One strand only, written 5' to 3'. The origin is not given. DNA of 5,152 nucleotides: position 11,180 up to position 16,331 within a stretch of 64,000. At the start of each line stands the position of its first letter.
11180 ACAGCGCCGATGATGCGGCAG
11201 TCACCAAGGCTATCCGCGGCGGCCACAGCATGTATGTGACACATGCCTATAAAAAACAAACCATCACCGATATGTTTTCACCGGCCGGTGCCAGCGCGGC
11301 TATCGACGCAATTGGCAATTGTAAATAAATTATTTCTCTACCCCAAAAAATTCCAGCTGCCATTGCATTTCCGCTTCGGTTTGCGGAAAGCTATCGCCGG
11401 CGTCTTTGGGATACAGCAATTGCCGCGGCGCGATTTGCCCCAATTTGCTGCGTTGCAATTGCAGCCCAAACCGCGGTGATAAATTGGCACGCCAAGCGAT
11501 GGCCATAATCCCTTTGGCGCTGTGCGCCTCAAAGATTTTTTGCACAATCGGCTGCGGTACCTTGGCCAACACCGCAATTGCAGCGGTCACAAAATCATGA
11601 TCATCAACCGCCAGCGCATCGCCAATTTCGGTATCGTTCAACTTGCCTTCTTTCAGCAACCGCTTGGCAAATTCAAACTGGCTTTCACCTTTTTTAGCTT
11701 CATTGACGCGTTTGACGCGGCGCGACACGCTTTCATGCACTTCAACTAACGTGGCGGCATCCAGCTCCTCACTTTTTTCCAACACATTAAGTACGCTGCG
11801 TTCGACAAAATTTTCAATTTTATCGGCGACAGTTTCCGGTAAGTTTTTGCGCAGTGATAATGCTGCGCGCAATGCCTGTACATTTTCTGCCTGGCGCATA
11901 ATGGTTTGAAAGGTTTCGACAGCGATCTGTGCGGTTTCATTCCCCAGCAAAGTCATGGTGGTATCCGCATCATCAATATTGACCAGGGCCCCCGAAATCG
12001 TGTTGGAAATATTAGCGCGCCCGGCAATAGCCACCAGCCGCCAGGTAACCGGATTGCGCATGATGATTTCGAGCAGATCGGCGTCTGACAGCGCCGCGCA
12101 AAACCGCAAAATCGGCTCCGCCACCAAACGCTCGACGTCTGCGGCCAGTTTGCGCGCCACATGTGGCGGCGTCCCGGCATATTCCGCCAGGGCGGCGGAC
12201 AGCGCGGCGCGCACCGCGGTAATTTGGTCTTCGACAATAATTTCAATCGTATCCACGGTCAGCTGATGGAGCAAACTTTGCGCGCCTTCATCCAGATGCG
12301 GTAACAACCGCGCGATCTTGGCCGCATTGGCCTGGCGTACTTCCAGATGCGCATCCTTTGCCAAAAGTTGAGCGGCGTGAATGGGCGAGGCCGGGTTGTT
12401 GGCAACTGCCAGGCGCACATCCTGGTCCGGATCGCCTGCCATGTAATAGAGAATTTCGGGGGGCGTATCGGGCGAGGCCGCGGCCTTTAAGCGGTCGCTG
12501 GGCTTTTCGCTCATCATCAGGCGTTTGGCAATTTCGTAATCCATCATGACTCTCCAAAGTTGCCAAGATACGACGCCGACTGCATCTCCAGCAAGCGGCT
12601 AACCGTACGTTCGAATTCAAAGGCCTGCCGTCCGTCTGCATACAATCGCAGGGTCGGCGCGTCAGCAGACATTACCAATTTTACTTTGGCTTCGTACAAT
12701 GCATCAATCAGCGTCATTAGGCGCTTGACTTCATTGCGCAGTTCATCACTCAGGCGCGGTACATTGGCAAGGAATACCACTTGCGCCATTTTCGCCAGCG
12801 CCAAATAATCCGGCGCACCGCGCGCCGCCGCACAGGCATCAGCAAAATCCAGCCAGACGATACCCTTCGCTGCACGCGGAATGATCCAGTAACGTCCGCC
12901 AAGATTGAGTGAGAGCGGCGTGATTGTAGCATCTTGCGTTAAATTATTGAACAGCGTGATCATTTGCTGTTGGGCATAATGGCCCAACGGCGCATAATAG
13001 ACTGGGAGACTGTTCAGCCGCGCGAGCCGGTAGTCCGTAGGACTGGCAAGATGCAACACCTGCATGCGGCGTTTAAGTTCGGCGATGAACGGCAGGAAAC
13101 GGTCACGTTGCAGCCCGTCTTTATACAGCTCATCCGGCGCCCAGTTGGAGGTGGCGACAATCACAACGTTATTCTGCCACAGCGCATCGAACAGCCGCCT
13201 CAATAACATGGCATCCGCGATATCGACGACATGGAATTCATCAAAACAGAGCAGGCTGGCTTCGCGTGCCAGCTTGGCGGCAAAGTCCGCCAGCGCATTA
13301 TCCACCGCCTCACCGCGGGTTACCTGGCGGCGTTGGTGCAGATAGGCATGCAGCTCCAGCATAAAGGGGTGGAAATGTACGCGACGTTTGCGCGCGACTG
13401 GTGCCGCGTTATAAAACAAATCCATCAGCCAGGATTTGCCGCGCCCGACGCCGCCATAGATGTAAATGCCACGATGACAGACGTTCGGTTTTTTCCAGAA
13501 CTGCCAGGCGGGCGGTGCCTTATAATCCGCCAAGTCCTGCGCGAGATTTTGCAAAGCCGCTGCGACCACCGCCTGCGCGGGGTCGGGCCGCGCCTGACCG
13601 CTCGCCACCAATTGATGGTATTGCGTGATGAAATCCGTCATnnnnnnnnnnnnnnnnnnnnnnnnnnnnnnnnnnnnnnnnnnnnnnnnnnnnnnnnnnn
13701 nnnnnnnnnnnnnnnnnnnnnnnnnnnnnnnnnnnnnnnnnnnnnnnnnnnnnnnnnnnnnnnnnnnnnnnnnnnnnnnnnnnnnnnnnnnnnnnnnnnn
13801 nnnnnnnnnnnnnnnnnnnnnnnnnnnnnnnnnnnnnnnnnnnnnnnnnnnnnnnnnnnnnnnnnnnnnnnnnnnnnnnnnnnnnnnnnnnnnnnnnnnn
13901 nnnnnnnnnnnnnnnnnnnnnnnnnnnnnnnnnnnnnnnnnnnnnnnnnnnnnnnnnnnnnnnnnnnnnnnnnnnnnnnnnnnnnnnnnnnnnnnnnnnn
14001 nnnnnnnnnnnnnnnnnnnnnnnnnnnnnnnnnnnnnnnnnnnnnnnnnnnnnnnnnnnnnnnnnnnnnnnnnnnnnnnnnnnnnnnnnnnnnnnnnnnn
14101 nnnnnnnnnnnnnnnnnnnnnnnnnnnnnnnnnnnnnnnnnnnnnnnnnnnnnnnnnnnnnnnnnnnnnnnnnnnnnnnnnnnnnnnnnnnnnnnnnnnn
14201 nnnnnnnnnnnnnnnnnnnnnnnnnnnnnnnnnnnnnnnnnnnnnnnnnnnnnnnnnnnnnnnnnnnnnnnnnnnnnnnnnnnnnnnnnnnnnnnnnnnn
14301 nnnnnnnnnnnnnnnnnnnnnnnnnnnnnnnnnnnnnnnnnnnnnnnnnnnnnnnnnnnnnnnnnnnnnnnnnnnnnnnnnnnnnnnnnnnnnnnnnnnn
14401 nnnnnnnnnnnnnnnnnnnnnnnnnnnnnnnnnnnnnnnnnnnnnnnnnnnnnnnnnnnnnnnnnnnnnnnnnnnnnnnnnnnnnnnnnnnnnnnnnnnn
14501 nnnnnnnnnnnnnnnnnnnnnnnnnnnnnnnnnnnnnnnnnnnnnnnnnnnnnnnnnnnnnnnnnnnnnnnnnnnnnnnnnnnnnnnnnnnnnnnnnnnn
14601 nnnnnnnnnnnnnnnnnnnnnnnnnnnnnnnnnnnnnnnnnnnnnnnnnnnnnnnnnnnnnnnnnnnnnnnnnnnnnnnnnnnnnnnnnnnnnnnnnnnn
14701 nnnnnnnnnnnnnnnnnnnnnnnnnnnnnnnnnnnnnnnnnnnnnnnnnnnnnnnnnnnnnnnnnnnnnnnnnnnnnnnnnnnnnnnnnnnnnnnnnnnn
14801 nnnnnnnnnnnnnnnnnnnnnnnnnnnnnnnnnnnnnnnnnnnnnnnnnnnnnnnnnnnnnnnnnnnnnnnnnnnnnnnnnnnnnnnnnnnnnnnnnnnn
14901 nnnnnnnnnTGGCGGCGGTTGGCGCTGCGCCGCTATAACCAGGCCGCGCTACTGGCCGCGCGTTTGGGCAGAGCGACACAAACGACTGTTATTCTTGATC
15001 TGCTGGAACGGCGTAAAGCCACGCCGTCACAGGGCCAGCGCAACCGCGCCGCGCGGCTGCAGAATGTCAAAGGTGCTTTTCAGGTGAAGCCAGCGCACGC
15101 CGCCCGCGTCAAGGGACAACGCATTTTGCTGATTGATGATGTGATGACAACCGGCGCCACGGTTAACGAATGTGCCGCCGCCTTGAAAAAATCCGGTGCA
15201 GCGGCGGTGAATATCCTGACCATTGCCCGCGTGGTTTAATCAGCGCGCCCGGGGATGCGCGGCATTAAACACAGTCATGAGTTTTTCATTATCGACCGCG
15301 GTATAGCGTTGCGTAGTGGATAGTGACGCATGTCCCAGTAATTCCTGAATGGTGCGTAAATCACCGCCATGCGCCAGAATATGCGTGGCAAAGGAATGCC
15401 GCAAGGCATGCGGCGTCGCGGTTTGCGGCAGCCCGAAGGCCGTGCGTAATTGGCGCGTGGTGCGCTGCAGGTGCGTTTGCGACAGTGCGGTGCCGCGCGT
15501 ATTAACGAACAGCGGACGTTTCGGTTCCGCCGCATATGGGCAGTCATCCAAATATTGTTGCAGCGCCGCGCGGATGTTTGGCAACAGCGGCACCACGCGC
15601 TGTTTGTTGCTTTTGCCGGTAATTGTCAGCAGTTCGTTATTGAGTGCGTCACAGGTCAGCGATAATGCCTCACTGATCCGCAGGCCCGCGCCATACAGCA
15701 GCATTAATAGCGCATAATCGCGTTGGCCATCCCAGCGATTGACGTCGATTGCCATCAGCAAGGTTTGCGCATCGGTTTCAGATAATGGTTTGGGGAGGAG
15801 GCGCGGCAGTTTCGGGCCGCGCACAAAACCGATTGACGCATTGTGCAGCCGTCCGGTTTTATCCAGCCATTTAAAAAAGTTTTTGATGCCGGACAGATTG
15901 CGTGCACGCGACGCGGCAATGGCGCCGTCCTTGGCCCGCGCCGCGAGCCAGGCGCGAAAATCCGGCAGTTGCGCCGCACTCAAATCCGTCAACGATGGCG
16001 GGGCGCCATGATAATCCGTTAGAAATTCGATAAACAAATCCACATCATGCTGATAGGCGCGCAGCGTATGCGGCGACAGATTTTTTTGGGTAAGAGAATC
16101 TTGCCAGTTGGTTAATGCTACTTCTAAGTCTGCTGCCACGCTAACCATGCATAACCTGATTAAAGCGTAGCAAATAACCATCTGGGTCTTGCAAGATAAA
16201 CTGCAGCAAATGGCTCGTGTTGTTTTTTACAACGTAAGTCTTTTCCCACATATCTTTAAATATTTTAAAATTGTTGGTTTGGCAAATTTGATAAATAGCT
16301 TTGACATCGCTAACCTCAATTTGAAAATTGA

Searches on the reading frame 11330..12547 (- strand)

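Call 26: search_protein_families(library=pfam, proteins=[window:11330-12547:-], max_evalue=0.001)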
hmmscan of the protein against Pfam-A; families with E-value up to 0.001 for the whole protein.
window:11330-12547:- (405 aa): 2 families
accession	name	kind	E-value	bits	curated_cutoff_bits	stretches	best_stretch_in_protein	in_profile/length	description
PF10098.14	DUF2336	-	5.6e-40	137.9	34.6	1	142-364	1-222/262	Uncharacterised protein conserved in bacteria (DUF2336)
PF01816.23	LRV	-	1.8e-05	25.2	21.6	0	19-41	4-26/26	Leucine rich repeat variant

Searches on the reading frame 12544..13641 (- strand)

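Call 26: search_protein_families(library=pfam, proteins=[window:12544-13641:-], max_evalue=0.001)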
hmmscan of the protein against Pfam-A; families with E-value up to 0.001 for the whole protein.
window:12544-13641:- (365 aa): 2 families
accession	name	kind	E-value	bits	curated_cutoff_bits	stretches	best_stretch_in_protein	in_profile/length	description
PF03969.22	AFG1_ATPase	-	6.4e-113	377.8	27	1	6-360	5-359/361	AFG1-like ATPase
PF13191.12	AAA_16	-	0.0001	23.3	32.6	0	58-162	26-167/167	AAA ATPase domain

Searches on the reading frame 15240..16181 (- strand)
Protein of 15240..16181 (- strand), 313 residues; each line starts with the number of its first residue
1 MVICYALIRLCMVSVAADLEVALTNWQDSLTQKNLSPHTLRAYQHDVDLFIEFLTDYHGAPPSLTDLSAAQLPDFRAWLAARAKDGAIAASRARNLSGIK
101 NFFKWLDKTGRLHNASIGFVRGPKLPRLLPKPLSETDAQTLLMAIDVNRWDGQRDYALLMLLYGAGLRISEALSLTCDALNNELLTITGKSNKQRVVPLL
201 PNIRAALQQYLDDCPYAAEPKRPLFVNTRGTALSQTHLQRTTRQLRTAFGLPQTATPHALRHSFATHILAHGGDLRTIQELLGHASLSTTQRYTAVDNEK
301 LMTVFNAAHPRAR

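Call 9: search_protein_families(library=pfam, proteins=[window:15240-16181:-], max_evalue=0.001)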
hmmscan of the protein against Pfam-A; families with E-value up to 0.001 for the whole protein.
window:15240-16181:- (313 aa): 3 families
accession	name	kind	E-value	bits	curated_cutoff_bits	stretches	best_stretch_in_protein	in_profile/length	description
PF00589.27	Phage_integrase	-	8.1e-40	136.8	27.1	1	133-298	3-170/172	Phage integrase family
PF02899.23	Phage_int_SAM_1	-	6.2e-16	58.9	22.3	1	25-107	3-80/83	Phage integrase, N-terminal SAM-like domain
PF13495.12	Phage_int_SAM_4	-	7.6e-06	26.7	27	1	24-106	3-78/85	Phage integrase, N-terminal SAM-like domain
